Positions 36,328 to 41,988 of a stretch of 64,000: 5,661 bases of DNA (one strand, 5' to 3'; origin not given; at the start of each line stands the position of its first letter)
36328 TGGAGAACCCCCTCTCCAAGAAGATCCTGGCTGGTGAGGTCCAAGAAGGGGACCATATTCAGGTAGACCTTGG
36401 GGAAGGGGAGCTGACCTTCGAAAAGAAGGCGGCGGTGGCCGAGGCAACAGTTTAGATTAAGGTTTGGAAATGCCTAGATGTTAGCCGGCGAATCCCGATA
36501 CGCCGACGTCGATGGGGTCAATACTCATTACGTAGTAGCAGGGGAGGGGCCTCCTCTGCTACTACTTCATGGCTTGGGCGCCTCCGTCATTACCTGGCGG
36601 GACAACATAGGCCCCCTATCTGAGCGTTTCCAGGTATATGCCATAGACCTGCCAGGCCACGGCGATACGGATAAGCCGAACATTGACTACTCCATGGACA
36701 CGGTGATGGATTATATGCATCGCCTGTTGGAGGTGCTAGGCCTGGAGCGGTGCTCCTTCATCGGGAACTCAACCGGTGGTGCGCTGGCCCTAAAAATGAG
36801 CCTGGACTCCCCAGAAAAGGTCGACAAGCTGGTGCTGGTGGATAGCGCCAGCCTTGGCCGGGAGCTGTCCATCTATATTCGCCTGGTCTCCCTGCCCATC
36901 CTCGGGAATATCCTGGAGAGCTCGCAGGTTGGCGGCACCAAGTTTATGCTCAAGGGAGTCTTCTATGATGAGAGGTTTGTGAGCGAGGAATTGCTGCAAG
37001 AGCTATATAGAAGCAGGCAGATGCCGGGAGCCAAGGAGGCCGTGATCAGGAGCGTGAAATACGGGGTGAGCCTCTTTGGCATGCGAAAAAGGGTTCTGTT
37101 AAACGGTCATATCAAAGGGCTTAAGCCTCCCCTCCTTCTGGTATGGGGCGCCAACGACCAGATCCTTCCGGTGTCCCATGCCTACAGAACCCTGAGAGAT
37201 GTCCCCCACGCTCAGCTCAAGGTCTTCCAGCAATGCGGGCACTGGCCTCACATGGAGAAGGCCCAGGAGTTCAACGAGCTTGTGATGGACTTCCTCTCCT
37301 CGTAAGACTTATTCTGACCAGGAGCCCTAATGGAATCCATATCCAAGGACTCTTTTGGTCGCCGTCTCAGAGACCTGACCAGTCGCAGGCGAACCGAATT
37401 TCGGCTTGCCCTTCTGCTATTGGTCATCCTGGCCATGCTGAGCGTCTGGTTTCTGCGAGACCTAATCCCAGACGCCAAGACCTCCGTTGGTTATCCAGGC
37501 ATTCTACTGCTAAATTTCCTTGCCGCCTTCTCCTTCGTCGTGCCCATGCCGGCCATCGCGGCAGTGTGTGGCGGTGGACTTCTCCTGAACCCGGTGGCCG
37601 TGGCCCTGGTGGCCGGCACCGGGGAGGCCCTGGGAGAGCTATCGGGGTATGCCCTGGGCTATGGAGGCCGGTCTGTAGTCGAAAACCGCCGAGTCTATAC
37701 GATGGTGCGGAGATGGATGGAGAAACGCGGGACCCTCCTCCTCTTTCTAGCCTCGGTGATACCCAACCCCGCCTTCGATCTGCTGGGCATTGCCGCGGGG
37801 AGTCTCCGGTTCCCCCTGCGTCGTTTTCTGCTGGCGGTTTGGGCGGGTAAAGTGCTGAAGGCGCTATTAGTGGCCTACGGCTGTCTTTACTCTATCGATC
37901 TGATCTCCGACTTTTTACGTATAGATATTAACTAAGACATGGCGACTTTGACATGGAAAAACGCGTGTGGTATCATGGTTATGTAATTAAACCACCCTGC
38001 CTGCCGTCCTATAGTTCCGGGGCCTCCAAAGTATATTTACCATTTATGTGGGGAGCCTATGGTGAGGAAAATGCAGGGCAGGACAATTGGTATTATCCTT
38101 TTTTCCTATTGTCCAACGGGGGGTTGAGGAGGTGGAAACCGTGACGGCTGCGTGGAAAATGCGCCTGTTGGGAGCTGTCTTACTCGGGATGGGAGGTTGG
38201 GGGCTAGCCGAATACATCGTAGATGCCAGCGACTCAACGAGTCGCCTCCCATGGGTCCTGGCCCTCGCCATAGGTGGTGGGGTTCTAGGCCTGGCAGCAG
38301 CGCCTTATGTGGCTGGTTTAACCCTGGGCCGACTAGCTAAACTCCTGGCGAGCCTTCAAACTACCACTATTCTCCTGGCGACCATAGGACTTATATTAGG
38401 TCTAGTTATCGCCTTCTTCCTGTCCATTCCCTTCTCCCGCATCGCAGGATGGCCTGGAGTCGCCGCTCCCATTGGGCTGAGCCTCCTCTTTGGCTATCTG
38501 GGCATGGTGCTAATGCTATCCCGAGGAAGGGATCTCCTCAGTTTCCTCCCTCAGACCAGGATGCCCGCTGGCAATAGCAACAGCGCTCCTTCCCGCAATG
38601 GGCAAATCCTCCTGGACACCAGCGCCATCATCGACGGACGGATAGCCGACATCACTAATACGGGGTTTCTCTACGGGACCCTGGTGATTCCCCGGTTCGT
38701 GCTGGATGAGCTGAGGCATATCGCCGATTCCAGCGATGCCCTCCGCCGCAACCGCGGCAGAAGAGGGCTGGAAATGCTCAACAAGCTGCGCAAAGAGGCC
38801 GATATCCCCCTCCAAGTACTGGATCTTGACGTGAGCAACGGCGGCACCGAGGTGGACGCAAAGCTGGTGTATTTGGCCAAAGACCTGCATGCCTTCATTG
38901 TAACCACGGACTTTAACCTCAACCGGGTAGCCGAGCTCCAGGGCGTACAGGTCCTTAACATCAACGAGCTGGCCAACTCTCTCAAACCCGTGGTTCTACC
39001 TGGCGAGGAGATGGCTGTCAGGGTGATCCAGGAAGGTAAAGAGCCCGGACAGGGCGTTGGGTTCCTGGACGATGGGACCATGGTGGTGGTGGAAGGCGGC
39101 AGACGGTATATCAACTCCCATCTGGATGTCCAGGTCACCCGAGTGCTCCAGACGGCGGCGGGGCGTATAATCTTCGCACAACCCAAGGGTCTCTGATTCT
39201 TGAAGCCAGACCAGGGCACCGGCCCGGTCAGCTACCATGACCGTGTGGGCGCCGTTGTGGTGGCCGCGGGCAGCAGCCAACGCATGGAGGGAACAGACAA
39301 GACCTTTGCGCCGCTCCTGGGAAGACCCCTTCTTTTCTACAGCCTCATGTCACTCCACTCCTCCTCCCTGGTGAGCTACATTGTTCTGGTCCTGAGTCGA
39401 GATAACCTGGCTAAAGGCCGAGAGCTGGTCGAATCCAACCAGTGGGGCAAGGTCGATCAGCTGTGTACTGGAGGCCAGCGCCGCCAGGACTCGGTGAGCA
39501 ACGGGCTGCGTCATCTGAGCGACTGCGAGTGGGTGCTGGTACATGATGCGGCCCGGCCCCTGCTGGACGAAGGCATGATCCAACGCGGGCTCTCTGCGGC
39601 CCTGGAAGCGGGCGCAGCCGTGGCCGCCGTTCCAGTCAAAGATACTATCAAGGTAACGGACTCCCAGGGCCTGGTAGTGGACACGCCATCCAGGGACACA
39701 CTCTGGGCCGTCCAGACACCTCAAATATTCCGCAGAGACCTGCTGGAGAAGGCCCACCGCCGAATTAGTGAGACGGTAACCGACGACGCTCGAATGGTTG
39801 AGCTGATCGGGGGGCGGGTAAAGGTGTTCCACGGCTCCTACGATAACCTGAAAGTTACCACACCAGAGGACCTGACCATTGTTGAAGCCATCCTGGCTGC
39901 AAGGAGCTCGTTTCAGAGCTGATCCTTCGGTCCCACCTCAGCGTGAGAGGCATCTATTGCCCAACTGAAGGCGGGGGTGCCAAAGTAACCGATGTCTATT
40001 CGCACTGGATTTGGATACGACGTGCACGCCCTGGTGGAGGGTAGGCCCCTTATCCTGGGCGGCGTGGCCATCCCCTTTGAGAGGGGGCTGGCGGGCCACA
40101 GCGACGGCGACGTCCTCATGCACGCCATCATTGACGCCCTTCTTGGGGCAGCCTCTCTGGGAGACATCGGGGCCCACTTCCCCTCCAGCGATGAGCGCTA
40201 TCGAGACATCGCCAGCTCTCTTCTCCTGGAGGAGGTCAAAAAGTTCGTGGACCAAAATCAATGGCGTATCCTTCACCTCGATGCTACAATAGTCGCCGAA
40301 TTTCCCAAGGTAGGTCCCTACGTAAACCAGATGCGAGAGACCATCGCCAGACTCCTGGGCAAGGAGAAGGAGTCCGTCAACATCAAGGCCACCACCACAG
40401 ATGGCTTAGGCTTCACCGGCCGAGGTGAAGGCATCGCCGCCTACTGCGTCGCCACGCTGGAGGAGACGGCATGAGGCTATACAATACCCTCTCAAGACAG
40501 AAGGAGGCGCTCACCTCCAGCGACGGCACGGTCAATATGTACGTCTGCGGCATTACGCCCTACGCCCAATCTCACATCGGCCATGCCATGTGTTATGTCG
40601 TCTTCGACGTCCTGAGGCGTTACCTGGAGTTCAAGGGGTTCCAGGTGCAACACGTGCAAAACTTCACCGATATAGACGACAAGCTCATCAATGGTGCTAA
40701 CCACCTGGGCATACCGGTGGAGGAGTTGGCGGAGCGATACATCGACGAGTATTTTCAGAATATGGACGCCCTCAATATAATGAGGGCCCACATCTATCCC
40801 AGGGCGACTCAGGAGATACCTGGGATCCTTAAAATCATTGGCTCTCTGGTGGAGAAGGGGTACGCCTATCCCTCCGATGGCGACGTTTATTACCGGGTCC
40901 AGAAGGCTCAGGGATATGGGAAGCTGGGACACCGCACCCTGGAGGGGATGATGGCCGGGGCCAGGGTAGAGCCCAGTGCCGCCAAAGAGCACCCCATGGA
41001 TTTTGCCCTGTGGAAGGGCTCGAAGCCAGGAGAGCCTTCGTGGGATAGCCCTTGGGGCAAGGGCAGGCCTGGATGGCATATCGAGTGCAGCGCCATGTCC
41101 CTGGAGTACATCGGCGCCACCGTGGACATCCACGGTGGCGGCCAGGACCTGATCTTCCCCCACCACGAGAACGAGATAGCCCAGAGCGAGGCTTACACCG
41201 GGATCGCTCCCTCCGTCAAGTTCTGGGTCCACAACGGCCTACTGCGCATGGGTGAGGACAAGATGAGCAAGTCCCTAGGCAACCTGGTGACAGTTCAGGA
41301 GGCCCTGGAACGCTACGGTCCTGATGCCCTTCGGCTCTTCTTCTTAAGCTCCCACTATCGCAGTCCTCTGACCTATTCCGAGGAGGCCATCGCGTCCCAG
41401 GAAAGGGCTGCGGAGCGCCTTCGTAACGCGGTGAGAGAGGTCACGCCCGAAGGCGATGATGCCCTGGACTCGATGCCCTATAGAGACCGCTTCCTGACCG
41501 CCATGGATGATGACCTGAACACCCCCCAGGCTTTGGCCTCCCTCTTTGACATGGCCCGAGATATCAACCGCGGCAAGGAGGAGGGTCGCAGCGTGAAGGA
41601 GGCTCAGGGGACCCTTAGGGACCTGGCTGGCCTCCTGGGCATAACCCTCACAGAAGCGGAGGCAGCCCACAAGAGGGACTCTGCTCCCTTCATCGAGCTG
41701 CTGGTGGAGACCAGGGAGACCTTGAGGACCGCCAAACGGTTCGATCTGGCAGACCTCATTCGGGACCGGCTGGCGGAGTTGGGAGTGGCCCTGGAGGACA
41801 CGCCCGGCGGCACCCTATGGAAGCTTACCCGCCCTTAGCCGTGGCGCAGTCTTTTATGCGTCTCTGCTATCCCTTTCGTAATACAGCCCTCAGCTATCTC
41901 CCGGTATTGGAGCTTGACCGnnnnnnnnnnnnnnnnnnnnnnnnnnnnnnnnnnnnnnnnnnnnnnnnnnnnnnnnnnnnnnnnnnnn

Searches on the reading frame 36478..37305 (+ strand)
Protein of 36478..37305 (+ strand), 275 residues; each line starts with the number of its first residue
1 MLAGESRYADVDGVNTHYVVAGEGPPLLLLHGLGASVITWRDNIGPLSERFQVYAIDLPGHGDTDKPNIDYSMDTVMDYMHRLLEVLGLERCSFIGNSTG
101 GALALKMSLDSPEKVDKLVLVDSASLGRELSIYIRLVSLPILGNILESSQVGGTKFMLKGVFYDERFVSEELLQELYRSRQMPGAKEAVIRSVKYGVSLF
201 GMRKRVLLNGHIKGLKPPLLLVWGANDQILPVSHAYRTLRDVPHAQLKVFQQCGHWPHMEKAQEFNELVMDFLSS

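Call 37: search_protein_families(library=pfam, proteins=[window:36478-37305:+], max_evalue=0.00001)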
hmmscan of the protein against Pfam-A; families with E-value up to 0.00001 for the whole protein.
window:36478-37305:+ (275 aa): 3 families
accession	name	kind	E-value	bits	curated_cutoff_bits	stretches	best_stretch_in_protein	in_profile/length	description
PF00561.26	Abhydrolase_1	-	1.2e-32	114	25.8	1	25-262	1-245/245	alpha/beta hydrolase fold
PF12697.13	Abhydrolase_6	-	3.7e-24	87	26.3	1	27-267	1-216/217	Alpha/beta hydrolase family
PF12146.15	Hydrolase_4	-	2.7e-14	53.5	27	1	28-261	8-238/239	Serine aminopeptidase, S33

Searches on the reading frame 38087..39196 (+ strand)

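Call 37: search_protein_families(library=pfam, proteins=[window:38087-39196:+], max_evalue=0.00001)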
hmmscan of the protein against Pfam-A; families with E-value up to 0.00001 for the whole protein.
window:38087-39196:+ (369 aa): 1 family
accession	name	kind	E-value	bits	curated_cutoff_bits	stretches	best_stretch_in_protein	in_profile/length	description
PF01850.27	PIN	-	1.7e-06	29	23.6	1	174-283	1-119/120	PIN domain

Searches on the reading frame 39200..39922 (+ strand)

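Call 38: search_protein_families(library=pfam, proteins=[window:39200-39922:+], max_evalue=0.00001)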
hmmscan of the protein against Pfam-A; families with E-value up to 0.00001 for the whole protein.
window:39200-39922:+ (240 aa): 2 families
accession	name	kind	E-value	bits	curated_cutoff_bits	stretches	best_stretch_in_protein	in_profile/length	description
PF01128.25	IspD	-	7.5e-64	216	27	1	17-233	2-220/221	2-C-methyl-D-erythritol 4-phosphate cytidylyltransferase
PF12804.13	NTP_transf_3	-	5.3e-13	49.9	27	1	18-186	1-142/160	MobA-like NTP transferase domain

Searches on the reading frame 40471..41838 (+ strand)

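Call 38: search_protein_families(library=pfam, proteins=[window:40471-41838:+], max_evalue=0.00001)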
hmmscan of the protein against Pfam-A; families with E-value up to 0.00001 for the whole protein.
window:40471-41838:+ (455 aa): 5 families
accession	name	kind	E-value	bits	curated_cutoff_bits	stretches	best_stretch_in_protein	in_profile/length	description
PF01406.26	tRNA-synt_1e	-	1.1e-124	416.2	27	1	17-309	6-298/301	tRNA synthetases class I (C) catalytic domain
PF09190.17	DALR_2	-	1.9e-16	60.8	22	1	340-393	1-56/57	DALR domain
PF09334.17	tRNA-synt_1g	-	1.7e-14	53.8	20.1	1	30-147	8-128/391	tRNA synthetases class I (M)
PF00133.28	tRNA-synt_1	-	2.2e-10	40.3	22.7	1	219-298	330-409/414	tRNA synthetases class I (I, L, M and V)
PF01921.24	tRNA-synt_1f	-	8.7e-07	28.6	27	0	249-297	268-315/360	tRNA synthetases class I (K)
